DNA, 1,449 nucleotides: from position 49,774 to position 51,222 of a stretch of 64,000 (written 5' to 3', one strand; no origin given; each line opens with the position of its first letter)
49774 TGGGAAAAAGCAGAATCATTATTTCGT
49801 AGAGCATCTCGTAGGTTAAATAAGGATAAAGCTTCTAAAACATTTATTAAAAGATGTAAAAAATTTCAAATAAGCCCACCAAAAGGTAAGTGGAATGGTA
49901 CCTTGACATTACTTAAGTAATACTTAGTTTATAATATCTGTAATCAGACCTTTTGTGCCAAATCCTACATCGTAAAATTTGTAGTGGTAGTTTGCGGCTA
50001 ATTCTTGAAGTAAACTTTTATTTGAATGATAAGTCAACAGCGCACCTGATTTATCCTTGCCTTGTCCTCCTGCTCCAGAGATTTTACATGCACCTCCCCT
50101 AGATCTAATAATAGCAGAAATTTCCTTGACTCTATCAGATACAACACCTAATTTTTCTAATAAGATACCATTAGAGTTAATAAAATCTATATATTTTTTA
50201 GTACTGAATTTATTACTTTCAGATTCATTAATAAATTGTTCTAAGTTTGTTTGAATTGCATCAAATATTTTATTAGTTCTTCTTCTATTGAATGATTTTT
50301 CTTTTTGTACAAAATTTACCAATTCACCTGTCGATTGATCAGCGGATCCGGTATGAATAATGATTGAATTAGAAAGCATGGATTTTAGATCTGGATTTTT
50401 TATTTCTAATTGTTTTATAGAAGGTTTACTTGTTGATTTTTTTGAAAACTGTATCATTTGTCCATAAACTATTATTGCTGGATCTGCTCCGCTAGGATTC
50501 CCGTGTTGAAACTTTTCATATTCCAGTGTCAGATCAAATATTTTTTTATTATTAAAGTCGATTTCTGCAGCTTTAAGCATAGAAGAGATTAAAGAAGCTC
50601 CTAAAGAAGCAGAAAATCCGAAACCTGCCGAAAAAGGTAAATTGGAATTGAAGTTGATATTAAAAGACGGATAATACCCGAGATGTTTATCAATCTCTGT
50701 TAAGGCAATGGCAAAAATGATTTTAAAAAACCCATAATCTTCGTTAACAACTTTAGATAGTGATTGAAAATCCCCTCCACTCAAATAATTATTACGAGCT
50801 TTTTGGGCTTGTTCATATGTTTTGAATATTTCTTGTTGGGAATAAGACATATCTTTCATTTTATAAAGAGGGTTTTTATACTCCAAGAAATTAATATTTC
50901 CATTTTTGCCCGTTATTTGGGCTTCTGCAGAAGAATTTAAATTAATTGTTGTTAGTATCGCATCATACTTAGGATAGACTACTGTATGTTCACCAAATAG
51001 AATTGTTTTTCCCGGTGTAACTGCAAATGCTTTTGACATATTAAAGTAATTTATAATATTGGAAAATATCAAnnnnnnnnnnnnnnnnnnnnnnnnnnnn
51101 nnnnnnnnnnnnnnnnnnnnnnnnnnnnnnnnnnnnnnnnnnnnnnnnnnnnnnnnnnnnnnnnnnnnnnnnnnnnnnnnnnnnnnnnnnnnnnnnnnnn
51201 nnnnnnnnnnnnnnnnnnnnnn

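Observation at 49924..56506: Mevalonate operon interleaved with three HAD phosphatases and a Nudix hydrolase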

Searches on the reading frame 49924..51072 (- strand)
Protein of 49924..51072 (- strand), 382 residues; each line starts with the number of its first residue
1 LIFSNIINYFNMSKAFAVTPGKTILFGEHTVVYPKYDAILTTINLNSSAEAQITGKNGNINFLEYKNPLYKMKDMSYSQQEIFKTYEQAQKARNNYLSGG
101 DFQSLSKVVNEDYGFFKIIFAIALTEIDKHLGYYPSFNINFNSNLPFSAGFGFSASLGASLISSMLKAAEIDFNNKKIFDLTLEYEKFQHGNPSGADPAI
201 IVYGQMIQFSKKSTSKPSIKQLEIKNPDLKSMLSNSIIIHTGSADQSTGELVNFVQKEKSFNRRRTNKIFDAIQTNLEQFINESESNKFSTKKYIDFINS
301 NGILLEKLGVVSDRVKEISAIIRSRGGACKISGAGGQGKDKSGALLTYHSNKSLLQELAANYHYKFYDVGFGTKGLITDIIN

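Call 3: search_protein_families(library=pfam, proteins=[window:49924-51072:-], max_evalue=0.01)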
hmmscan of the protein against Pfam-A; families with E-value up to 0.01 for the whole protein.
window:49924-51072:- (382 aa): 1 family
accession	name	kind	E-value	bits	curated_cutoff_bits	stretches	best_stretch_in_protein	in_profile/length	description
PF00288.32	GHMP_kinases_N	-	1e-10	42.1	22.3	1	123-205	6-87/87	GHMP kinases N terminal domain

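Call 4: search_protein_families(library=ncbifam, proteins=[window:49924-51072:-], max_evalue=0.01)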
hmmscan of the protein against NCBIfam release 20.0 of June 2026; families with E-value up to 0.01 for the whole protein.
window:49924-51072:- (382 aa): 5 families
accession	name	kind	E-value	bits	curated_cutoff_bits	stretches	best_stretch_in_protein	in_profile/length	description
TIGR00549.1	mevalon_kin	equivalog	1.8e-38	132.6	163.05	1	20-338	2-271/276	mevalonate kinase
NF003036.0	PRK03926.1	equivalog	9.8e-21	74.1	403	1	17-338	4-261/302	mevalonate kinase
TIGR01220.1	Pmev_kin_Gr_pos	equivalog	6.8e-08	31.9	165.7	1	138-337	102-322/358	phosphomevalonate kinase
NF003006.0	PRK03817.1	equivalog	0.0017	17.4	443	1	126-195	77-146/352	galactokinase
TIGR00191.1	thrB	equivalog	0.0018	17.2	168.25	1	120-200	63-140/304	homoserine kinase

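Call 9: find_homologous_proteins(query=window:49924-51039:-)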
Query window:49924-51039:- (371 aa): 22 proteins with E <= 0.001 among 5250 candidates.
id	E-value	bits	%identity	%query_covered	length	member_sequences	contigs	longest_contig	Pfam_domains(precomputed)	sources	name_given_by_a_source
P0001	2.4e-238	808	100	100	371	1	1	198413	PF00288.33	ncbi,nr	ncbi:hypothetical protein GF362_02895 [Candidatus Dojkabacteria bacterium]|nr:hypothetical protein [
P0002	1.7e-83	299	42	97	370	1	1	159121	PF00288.33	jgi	jgi:mevalonate kinase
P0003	4.2e-69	251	38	97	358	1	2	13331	PF00288.33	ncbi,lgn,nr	ncbi:hypothetical protein KBD45_05120 [Candidatus Dojkabacteria bacterium]|nr:hypothetical protein [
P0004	6.3e-68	248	37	97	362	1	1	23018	PF00288.33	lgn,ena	-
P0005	1.1e-67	247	36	97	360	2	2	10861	PF00288.33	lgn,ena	-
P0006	3.7e-35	140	31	98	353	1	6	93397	PF00288.33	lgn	-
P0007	2.0e-32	131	30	98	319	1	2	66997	PF00288.33,PF08544.19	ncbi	-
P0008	7.5e-31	126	32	71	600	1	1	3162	PF10509.16,PF00288.33,PF08544.19,PF22700.3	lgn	-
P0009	2.3e-30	124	35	65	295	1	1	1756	PF10509.16,PF00288.33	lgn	-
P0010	2.1e-29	121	26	96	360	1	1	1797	PF00288.33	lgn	-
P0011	7.8e-29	119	31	98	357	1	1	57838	PF00288.33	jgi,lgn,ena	-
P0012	1.8e-27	115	31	65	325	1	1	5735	PF00288.33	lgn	-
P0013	2.6e-27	114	34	63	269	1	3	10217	PF00288.33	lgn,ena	-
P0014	2.7e-27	114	28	97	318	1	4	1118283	PF10509.16,PF00288.33,PF22700.3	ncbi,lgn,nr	ncbi:mevalonate kinase [Candidatus Gottesmanbacteria bacterium]|nr:mevalonate kinase [Candidatus Got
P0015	9.8e-27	112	33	64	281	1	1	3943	PF00288.33,PF22700.3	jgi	-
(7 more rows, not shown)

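Call 11: find_encoding_contigs(protein=P0002, flank=10000, max_places=3)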
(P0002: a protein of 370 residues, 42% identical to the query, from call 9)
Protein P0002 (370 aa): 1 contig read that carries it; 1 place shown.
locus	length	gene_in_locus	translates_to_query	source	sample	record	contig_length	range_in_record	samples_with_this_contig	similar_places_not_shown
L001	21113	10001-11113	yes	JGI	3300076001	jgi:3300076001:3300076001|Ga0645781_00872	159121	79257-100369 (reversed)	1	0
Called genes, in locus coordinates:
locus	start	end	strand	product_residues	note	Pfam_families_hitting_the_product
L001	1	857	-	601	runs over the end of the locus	PF00395:SLH (faint)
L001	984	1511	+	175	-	PF03703:bPH_2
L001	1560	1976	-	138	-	PF20393:Pro_CA_2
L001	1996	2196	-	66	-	-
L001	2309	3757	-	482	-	PF00224:PK, PF02887:PK_C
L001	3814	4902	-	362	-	-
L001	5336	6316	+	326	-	PF13489:Methyltransf_23, PF01209:Ubie_methyltran, PF08241:Methyltransf_11, PF13847:Methyltransf_31 (weak), PF13649:Methyltransf_25 (weak)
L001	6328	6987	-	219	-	-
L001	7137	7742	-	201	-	-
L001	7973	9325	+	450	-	PF05598:DUF772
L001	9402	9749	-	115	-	-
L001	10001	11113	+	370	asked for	PF00288:GHMP_kinases_N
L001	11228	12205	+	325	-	PF00288:GHMP_kinases_N, PF08544:GHMP_kinases_C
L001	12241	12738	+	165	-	PF00293:NUDIX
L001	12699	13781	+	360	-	PF22700:MVD-like_N, PF00288:GHMP_kinases_N, PF18376:MDD_C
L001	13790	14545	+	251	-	PF00702:Hydrolase, PF13419:HAD_2, PF13242:Hydrolase_like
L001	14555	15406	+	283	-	PF00702:Hydrolase (weak), PF08282:Hydrolase_3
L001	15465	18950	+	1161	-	PF16656:Pur_ac_phosph_N (weak)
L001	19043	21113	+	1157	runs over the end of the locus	PF16656:Pur_ac_phosph_N (weak)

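Call 12: find_encoding_contigs(protein=P0003, flank=10000, max_places=3)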
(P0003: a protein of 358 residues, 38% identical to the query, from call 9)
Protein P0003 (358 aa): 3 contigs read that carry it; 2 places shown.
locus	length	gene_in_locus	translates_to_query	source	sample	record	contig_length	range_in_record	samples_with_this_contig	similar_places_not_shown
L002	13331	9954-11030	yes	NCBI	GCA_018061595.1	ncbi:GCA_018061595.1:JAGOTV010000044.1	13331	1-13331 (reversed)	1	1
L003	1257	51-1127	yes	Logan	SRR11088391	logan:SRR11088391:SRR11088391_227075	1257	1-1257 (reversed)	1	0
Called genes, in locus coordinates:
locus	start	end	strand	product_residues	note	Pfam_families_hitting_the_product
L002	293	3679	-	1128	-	PF02811:PHP, PF07733:DNA_pol3_alpha, PF17657:DNA_pol3_finger, PF14579:HHH_6, PF01336:tRNA_anti-codon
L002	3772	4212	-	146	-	-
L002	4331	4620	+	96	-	PF03819:MazG (weak)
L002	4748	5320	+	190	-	PF04011:LemA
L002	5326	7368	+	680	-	PF09972:DUF2207, PF20990:DUF2207_C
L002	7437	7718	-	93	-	-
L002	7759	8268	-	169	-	-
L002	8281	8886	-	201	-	-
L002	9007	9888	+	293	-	PF00483:NTP_transferase, PF12804:NTP_transf_3 (faint)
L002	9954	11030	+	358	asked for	PF00288:GHMP_kinases_N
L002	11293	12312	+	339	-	PF22700:MVD-like_N, PF18376:MDD_C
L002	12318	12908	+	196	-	-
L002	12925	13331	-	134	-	?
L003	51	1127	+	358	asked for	PF00288:GHMP_kinases_N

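Call 13: find_encoding_contigs(protein=P0004, flank=10000, max_places=2)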
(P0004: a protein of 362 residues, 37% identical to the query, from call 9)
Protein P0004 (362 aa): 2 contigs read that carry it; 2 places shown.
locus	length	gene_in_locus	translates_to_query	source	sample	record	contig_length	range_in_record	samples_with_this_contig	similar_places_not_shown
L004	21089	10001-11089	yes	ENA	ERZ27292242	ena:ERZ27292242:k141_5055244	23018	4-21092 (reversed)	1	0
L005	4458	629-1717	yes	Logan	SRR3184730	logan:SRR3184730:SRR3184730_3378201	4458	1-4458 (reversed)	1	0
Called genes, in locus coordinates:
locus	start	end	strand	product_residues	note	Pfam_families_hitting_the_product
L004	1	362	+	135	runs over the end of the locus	-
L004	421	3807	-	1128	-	PF02811:PHP, PF07733:DNA_pol3_alpha, PF17657:DNA_pol3_finger, PF14579:HHH_6, PF01336:tRNA_anti-codon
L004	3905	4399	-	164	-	-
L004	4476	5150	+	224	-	PF01928:CYTH (weak)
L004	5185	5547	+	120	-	PF03819:MazG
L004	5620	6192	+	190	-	PF04011:LemA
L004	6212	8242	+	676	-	PF09972:DUF2207, PF20990:DUF2207_C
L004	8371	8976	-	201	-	-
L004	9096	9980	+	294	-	PF00483:NTP_transferase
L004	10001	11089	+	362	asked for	PF00288:GHMP_kinases_N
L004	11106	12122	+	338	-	PF22700:MVD-like_N, PF18376:MDD_C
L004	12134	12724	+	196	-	-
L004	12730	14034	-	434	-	PF17210:SdrD_B, PF13620:CarboxypepD_reg (faint), PF22904:NOMO1-like_2nd (weak), PF17210:SdrD_B, PF22904:NOMO1-like_2nd (weak)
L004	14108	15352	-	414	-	PF01098:FTSW_RODA_SPOVE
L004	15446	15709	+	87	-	PF08984:DUF1858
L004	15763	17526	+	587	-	PF00664:ABC_membrane, PF02463:SMC_N (weak), PF00005:ABC_tran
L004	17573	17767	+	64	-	-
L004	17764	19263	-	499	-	PF09587:PGA_cap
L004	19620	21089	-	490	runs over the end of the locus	?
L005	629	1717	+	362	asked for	PF00288:GHMP_kinases_N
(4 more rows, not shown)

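Call 14: find_encoding_contigs(protein=P0006, flank=10000, max_places=2)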
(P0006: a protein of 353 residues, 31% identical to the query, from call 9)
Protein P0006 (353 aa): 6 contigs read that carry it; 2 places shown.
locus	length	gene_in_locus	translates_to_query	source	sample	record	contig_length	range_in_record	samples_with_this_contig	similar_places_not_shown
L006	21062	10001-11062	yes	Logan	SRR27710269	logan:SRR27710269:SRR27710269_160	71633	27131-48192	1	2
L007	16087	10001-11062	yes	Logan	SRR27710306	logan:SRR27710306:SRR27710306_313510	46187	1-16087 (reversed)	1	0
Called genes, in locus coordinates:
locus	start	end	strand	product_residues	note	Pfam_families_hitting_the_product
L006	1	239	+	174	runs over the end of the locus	-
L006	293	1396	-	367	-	PF01544:CorA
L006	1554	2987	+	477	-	PF00133:tRNA-synt_1 (faint), PF01406:tRNA-synt_1e, PF09334:tRNA-synt_1g (faint)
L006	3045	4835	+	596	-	-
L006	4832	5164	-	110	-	-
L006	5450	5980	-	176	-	PF04542:Sigma70_r2, PF08281:Sigma70_r4_2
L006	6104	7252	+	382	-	PF00368:HMG-CoA_red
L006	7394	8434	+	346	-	PF08540:HMG_CoA_synt_C (faint), PF08541:ACP_syn_III_C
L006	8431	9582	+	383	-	PF00108:Thiolase_N, PF22691:Thiolase_C_1, PF02803:Thiolase_C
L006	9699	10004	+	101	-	PF01796:OB_ChsH2_C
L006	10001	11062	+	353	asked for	PF00288:GHMP_kinases_N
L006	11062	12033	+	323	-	PF00288:GHMP_kinases_N, PF08544:GHMP_kinases_C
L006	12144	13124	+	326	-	PF22700:MVD-like_N, PF00288:GHMP_kinases_N (weak), PF18376:MDD_C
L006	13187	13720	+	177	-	PF00293:NUDIX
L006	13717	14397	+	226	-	PF01255:Prenyltransf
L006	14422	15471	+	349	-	PF01738:DLH (faint), PF07224:Chlorophyllase (weak), PF12146:Hydrolase_4 (faint), PF00326:Peptidase_S9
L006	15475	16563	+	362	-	PF05448:AXE1 (faint), PF02129:Peptidase_S15, PF20434:BD-FAE (faint), PF00561:Abhydrolase_1, PF12146:Hydrolase_4, PF12697:Abhydrolase_6, PF00326:Peptidase_S9, PF07859:Abhydrolase_3 (weak), +3 more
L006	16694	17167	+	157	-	PF13473:Cupredoxin_1, PF07731:Cu-oxidase_2 (faint), PF00127:Copper-bind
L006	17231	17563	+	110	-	-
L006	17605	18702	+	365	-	PF13529:Peptidase_C39_2, PF13424:TPR_12 (faint), PF13432:TPR_16 (faint), PF14559:TPR_19 (faint), PF13428:TPR_14 (faint), PF13431:TPR_17 (faint), PF00515:TPR_1 (faint), PF07719:TPR_2 (faint), +1 more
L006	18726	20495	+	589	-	PF09972:DUF2207, PF20990:DUF2207_C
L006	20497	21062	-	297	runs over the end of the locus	-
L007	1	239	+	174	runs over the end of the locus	-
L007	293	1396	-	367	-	PF01544:CorA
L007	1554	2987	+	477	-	PF00133:tRNA-synt_1 (faint), PF01406:tRNA-synt_1e, PF09334:tRNA-synt_1g (faint)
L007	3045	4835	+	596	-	-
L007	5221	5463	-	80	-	-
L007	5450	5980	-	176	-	PF04542:Sigma70_r2, PF08281:Sigma70_r4_2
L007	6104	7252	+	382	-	PF00368:HMG-CoA_red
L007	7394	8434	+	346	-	PF08540:HMG_CoA_synt_C (faint), PF08541:ACP_syn_III_C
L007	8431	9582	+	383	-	PF00108:Thiolase_N, PF22691:Thiolase_C_1, PF02803:Thiolase_C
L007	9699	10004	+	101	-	PF01796:OB_ChsH2_C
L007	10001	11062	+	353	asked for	PF00288:GHMP_kinases_N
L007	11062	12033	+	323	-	PF00288:GHMP_kinases_N, PF08544:GHMP_kinases_C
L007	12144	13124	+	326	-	PF22700:MVD-like_N, PF00288:GHMP_kinases_N (weak), PF18376:MDD_C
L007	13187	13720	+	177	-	PF00293:NUDIX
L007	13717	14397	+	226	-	PF01255:Prenyltransf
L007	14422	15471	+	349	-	PF01738:DLH (faint), PF07224:Chlorophyllase (weak), PF12146:Hydrolase_4 (faint), PF00326:Peptidase_S9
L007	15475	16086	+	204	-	?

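Call 15: find_encoding_contigs(protein=P0007, flank=10000, max_places=2)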
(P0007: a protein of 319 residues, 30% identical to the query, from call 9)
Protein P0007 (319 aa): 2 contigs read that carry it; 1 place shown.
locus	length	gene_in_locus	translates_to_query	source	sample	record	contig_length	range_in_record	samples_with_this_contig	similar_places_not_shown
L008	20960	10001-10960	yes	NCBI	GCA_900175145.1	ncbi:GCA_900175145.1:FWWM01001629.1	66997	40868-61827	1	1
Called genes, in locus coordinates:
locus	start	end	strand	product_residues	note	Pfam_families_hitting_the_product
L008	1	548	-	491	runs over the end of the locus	-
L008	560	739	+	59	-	-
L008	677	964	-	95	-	PF18895:T4SS_pilin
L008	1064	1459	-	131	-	PF18895:T4SS_pilin (weak)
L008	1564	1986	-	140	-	PF18895:T4SS_pilin (weak)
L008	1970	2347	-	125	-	PF18895:T4SS_pilin (weak)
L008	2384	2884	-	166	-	-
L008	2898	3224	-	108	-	-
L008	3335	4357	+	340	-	PF00348:polyprenyl_synt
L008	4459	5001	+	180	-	PF07638:Sigma70_ECF (weak), PF04542:Sigma70_r2, PF08281:Sigma70_r4_2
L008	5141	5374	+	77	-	-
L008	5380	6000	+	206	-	PF04893:Yip1 (weak)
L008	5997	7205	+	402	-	PF00368:HMG-CoA_red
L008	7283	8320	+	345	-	PF08545:ACP_syn_III (faint), PF08540:HMG_CoA_synt_C (faint), PF08541:ACP_syn_III_C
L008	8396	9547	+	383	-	PF00108:Thiolase_N, PF00109:ketoacyl-synt (faint), PF08545:ACP_syn_III (faint), PF02803:Thiolase_C, PF22691:Thiolase_C_1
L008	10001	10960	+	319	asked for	PF00288:GHMP_kinases_N, PF08544:GHMP_kinases_C (faint)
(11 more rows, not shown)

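Call 22: find_related_loci(query=A2, collection=genome_contigs, flank=10000)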
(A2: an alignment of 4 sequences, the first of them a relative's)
Query A2 (371 aa) in genome_contigs; peptide patterns used: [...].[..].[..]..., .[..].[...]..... (x = any residue, [..] = any of these).
600 stretches matched a pattern (row limit reached: there are more); 429 encode a relative of the query (tblastn E <= 1e-3); the best 80 are kept; 80 distinct loci.
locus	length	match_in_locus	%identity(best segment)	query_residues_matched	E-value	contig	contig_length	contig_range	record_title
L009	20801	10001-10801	29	1-307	8e-22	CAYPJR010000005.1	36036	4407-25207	MAG TPA_asm: uncultured Candidatus Bathyarchaeia archaeon isolate SRP104967_co1_31 genome assembly, contig: NODE_364_len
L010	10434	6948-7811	28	1-327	1e-21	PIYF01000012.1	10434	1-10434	MAG: Candidatus Bathyarchaeota archaeon isolate M10_bin214 bin214_scaffold3510, whole genome shotgun sequence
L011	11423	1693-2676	27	1-369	3e-21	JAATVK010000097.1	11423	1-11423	Nitrososphaerales archaeon TH5894 k141_16155216.1, whole genome shotgun sequence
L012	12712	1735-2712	26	1-369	9e-21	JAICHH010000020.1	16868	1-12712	MAG: Nitrososphaeraceae archaeon isolate F1_bin.45 k141_1822289_length_16868_cov_12.0054, whole genome shotgun sequence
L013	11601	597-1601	25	1-369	3e-20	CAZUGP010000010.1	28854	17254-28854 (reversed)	MAG TPA_asm: uncultured Acidobacteriota bacterium isolate binchicken_co165_313 genome assembly, contig: k141_593010, who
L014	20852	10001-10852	26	4-327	6e-20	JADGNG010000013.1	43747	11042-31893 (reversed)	Candidatus Bathyarchaeota archaeon isolate Chersky_747 k127_1047089, whole genome shotgun sequence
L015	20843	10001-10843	25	1-327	2e-19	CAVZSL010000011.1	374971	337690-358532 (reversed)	MAG: uncultured Chloroflexia bacterium isolate MFD00709.bin.2.114 genome assembly, contig: contig_70061, whole genome sh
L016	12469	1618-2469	29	6-327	3e-19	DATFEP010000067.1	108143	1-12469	MAG TPA_asm: Nitrososphaeraceae archaeon isolate SMAG_U8610 k141_694482, whole genome shotgun sequence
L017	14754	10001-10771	25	6-306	3e-19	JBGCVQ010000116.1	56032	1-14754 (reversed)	MAG: Anaerolineales bacterium isolate J0_2_160517rDrC_13 J0_2_160517rDrC_13_000000000116, whole genome shotgun sequence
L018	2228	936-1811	26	3-327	4e-19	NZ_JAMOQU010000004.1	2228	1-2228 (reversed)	MAG: Thermococcus sp. isolate 4561-380_maxbin2_scaf2bin.010 4561-380_scaffold_10395_c1, whole genome shotgun sequence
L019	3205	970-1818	30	5-327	4e-19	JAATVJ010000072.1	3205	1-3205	Nitrososphaerales archaeon TH1177 k141_8668790, whole genome shotgun sequence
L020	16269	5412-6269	25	1-327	5e-19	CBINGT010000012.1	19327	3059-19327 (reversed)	MAG TPA_asm: uncultured Anaerolineae bacterium isolate SRR16817034_concoct_75 genome assembly, contig: ERZ27393559.734,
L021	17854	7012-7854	29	4-327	7e-19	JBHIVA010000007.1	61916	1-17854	MAG: Nitrososphaeraceae archaeon isolate TC1-1-SA_bin.14 TC1-1-SA_bin.14_contig0007, whole genome shotgun sequence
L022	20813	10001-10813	27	8-324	8e-19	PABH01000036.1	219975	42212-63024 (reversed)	MAG: Anaerolineaceae bacterium isolate NAT124 MHASMcontig_907493, whole genome shotgun sequence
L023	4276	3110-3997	25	1-327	1e-18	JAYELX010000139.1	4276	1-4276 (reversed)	MAG: Chloroflexota bacterium isolate MAG096 MAG096_139, whole genome shotgun sequence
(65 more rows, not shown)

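Call 62: search_solved_structures(query=window:49924-51039:-, max_evalue=0.001)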
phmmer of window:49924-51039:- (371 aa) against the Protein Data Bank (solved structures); distinct sequences matched with E-value up to 0.001: 7.
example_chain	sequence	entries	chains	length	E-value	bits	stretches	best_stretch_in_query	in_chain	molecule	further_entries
1kkh_A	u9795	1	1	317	2.7e-12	49.8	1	94-347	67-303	Mevalonate Kinase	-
1vis_A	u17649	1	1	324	3.3e-12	49.5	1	94-347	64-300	Mevalonate kinase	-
2r3v_A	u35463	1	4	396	6.8e-09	38.6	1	7-327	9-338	Mevalonate kinase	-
8tfo_A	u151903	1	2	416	1.8e-08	37.2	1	8-327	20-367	Mevalonate kinase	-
1kvk_A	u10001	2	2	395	3.1e-07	33.2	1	7-327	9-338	mevalonate kinase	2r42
2hfs_A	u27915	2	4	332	9.6e-06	28.3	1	135-327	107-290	Mevalonate kinase, putative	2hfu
2x7i_A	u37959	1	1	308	1.2e-05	27.9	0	128-324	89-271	MEVALONATE KINASE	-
